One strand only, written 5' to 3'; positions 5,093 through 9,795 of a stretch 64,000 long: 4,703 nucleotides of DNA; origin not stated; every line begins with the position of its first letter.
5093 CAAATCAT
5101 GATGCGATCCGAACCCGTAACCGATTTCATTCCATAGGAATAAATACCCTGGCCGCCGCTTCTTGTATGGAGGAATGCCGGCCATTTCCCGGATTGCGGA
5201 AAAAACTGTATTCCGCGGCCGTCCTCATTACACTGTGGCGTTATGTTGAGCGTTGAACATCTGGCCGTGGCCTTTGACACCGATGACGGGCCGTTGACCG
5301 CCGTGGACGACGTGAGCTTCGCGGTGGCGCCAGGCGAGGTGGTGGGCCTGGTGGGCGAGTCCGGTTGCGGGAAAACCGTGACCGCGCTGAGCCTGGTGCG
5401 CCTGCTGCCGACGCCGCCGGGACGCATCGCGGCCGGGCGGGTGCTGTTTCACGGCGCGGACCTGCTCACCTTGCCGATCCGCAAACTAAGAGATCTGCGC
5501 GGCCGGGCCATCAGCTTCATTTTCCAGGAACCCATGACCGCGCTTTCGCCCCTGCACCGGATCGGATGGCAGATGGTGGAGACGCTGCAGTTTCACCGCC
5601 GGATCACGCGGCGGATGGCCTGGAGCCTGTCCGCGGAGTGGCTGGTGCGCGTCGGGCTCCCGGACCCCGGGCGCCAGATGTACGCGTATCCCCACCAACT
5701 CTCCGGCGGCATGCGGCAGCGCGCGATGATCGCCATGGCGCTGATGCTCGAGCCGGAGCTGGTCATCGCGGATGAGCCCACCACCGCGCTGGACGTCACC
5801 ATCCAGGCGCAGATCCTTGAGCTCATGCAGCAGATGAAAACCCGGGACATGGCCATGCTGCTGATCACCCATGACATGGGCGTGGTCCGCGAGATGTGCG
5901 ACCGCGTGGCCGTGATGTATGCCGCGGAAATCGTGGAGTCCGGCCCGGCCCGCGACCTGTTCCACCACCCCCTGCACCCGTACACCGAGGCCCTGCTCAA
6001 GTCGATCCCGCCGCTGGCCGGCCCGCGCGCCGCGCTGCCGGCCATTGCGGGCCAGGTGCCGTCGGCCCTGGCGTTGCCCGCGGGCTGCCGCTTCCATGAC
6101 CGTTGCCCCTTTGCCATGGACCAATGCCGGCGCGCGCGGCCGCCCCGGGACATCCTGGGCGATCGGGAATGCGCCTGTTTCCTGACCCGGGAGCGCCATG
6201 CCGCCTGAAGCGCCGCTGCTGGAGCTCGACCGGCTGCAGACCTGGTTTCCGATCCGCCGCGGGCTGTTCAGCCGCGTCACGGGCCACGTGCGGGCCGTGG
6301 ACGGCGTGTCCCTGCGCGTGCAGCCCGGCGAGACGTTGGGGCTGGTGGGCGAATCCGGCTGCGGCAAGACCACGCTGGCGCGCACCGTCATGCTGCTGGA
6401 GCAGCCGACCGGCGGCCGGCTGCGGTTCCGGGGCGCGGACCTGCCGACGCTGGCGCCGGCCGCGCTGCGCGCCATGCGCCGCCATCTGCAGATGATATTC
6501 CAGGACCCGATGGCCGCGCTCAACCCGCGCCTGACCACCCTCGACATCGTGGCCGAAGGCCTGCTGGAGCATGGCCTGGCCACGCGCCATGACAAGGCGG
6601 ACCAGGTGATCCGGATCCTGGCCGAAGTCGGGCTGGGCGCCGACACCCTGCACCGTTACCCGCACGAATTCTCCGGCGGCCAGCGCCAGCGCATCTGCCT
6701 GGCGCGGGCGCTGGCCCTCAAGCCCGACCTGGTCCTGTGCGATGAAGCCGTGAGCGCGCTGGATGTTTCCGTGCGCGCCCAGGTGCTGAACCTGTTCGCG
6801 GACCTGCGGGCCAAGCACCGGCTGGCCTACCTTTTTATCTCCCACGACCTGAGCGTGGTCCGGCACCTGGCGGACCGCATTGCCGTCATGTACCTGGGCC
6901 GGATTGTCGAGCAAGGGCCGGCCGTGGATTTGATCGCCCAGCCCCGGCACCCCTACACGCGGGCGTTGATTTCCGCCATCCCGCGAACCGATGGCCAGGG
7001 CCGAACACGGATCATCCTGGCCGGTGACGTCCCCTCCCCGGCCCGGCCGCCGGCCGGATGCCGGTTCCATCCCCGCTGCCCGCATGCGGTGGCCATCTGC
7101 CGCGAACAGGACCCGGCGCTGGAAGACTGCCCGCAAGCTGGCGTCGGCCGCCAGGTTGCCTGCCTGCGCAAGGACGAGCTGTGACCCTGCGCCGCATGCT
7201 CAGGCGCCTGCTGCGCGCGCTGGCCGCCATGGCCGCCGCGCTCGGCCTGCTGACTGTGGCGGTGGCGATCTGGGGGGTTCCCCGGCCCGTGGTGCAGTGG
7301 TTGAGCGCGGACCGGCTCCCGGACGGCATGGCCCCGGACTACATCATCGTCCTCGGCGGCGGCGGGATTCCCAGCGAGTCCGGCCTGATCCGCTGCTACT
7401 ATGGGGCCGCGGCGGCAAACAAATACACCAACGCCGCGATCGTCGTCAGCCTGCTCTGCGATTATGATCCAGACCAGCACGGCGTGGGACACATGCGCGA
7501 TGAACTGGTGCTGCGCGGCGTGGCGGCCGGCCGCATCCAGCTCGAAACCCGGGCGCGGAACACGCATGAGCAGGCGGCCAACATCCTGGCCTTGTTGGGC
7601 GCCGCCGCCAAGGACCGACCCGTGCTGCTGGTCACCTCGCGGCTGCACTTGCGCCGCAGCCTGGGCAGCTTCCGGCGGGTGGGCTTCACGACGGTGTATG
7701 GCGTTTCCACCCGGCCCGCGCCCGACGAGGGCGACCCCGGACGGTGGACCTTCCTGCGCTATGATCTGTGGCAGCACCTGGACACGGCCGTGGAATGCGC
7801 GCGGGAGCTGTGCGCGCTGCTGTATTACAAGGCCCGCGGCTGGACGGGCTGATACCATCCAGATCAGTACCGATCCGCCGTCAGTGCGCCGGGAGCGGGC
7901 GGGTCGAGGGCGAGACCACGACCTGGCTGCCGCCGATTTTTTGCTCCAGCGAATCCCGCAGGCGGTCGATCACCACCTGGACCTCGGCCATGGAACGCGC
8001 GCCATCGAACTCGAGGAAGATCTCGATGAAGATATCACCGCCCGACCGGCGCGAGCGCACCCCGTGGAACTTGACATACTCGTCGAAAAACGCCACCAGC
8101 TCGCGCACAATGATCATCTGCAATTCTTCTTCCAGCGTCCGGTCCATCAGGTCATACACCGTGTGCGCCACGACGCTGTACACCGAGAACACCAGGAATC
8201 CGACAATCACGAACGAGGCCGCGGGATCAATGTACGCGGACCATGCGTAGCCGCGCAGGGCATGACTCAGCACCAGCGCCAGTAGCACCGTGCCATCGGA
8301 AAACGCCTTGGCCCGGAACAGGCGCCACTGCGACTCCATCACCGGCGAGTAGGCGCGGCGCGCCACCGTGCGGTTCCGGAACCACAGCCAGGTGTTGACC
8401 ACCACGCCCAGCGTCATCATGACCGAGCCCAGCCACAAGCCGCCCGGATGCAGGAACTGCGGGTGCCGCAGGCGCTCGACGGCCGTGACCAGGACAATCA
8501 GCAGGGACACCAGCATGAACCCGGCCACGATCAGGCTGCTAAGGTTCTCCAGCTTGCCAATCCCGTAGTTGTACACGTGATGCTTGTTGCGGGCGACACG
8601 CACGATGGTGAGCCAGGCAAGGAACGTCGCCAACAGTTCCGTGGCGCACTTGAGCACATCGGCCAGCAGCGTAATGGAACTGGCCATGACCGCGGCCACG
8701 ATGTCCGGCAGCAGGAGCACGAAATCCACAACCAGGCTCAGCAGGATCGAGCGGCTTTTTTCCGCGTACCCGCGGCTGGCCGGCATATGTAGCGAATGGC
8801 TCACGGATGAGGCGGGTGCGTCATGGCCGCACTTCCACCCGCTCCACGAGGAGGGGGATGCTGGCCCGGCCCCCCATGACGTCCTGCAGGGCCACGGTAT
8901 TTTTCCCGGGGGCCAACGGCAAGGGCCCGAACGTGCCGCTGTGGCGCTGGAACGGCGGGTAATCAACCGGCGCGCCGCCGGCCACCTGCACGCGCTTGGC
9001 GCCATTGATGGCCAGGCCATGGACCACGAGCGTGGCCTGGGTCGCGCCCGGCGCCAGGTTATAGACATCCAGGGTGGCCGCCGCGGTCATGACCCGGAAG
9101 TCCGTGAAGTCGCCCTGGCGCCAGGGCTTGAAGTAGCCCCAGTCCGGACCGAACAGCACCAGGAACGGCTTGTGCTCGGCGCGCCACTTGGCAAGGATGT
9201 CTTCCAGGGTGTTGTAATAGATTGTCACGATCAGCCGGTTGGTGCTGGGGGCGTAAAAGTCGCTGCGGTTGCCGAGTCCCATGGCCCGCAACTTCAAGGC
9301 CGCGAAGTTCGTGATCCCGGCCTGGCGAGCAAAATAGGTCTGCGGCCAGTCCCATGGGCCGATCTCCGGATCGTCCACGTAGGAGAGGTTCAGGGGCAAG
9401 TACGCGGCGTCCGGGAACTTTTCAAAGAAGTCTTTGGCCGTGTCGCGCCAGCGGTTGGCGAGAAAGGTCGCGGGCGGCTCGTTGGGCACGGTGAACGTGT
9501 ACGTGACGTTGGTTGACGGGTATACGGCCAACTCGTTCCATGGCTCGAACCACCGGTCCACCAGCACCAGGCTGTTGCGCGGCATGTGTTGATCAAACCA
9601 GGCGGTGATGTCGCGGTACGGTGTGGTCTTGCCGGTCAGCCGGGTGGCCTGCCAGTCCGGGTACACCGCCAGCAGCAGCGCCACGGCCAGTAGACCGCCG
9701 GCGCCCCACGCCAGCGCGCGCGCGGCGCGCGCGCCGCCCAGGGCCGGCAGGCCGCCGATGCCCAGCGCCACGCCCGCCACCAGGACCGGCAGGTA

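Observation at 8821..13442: Clustered and dispersed protein/lipid glycosylation toolkit: PMT/ArnT-type membrane GTs, rmlC, methyltransferase, GT4, plus an ArnC-like GT2 elsewhere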

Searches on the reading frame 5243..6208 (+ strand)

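Call 6: search_protein_families(library=pfam, proteins=[window:5243-6208:+], max_evalue=0.01)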
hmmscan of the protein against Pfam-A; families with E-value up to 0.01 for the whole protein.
window:5243-6208:+ (321 aa): 4 families
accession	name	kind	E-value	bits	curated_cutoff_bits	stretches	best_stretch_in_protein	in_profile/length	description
PF00005.33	ABC_tran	-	8.5e-25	88.4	25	1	22-181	2-137/137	ABC transporter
PF08352.17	oligo_HPY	-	2.8e-24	85.7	27.1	1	231-295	1-65/65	Oligopeptide/dipeptide transporter, C-terminal region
PF13304.12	AAA_21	-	6.1e-05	23.7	27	1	149-215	234-303/304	AAA domain, putative AbiEii toxin, Type IV TA system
PF02463.25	SMC_N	-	0.0022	17.9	40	0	150-226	134-213/220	RecF/RecN/SMC N terminal domain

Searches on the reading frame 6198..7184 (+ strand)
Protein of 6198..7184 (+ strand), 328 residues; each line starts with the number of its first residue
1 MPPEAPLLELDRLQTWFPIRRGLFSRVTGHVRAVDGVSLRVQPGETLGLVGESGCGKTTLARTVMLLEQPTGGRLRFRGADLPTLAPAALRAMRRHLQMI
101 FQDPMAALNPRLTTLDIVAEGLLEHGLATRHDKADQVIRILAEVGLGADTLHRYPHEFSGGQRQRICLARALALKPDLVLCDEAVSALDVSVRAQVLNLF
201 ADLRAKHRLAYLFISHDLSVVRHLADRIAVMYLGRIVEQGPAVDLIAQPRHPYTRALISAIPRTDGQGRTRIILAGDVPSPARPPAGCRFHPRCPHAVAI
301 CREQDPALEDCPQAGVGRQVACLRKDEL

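Call 6: search_protein_families(library=pfam, proteins=[window:6198-7184:+], max_evalue=0.01)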
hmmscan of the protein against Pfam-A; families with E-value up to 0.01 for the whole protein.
window:6198-7184:+ (328 aa): 6 families
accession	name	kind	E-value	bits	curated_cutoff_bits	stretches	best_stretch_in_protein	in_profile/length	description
PF00005.33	ABC_tran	-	8.1e-33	114.4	25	1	35-185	2-136/137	ABC transporter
PF08352.17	oligo_HPY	-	1.8e-21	76.7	27.1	1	237-301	1-65/65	Oligopeptide/dipeptide transporter, C-terminal region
PF13401.12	AAA_22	-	0.00083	20.1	27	1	49-111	10-65/130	AAA domain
PF13191.12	AAA_16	-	0.0016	19.4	32.6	1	43-110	24-92/167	AAA ATPase domain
PF05729.18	NACHT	-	0.0084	16.4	26.7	0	47-67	3-23/167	NACHT domain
PF13671.12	AAA_33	-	0.0086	16.8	27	0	49-65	4-20/143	AAA domain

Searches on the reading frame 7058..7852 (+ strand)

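Call 6: search_protein_families(library=pfam, proteins=[window:7058-7852:+], max_evalue=0.01)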
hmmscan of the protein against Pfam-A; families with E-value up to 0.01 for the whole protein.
window:7058-7852:+ (264 aa): 1 family
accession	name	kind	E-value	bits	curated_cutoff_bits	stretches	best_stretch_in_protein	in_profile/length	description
PF02698.23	DUF218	-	8.5e-18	65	27.6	1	94-220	1-113/133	DUF218 domain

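Call 7: search_protein_families(library=ncbifam, proteins=[window:7058-7852:+], max_evalue=0.01)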
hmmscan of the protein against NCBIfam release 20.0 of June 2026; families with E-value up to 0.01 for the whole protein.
window:7058-7852:+ (264 aa): 1 family
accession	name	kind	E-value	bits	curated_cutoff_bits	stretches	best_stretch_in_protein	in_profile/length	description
NF007794.0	PRK10494.1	equivalog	0.00012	21.7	205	1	154-212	150-204/259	envelope biogenesis factor ElyC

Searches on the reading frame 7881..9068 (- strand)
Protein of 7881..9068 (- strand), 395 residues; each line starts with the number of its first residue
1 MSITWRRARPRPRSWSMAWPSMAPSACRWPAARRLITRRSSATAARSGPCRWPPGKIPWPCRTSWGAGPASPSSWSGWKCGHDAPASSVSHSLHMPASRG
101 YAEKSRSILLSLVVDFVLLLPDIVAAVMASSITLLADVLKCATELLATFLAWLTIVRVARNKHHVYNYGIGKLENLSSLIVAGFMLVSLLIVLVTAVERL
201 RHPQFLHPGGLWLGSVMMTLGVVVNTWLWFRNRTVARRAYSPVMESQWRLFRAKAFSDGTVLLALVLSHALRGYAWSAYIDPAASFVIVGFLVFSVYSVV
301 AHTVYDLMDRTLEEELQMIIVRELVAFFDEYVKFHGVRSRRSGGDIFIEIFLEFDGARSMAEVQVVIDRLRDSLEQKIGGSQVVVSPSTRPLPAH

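Call 6: search_protein_families(library=pfam, proteins=[window:7881-9068:-], max_evalue=0.01)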
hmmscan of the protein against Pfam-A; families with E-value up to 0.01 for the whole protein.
window:7881-9068:- (395 aa): 2 families
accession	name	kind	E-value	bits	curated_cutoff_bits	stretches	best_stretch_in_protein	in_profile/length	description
PF01545.26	Cation_efflux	-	2.2e-30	106.4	26.6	1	108-308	1-198/198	Cation efflux family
PF16916.11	ZT_dimer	-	8.2e-08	32.6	26.7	1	321-385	9-73/78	Dimerisation domain of Zinc Transporter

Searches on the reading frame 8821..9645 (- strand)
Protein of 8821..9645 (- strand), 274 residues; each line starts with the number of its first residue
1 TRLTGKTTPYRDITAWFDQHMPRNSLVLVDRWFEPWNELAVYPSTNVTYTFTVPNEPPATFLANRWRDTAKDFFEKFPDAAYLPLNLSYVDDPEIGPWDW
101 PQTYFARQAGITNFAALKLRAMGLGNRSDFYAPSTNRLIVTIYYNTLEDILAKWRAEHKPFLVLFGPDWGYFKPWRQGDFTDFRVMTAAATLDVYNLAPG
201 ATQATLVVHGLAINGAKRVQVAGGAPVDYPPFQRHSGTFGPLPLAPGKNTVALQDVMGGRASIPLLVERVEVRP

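Call 66: predict_structure(alignment_id=A2)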
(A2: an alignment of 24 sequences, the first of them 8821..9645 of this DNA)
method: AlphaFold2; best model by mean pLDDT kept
length: 274 residues; sequences in the alignment: 24
mean_pLDDT: 90.9   pTM: 0.88
mean pLDDT of the five models: 90.9, 90.0, 88.8, 88.3, 87.1
residues with pLDDT >= 90: 201; 70-90: 60; 50-70: 9; < 50: 4
segments of 3 or more residues with pLDDT < 50: 1-4
pLDDT, mean of each block of 10 residues (from residue 1): 61 95 95 86 93 91 95 96 88 89 96 86 76 79 97 96 96 93 95 97 97 94 93 96 97 84 92 94
secondary structure, 60 per line:
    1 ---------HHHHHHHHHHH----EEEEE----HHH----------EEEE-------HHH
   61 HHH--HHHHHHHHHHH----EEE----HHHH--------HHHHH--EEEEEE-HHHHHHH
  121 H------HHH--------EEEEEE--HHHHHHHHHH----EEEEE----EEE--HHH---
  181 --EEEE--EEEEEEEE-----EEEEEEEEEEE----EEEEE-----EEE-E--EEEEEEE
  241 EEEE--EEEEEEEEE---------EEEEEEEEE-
elements in order: H10-20 E25-29 E47-50 H58-63 H66-76 E81-83 H88-91 H100-104 E107-112 H114-121 E139-144 H147-156 E161-165 E170-172 E183-186 E189-196 E202-212 E217-221 E227-229 E234-244 E247-255 E265-273
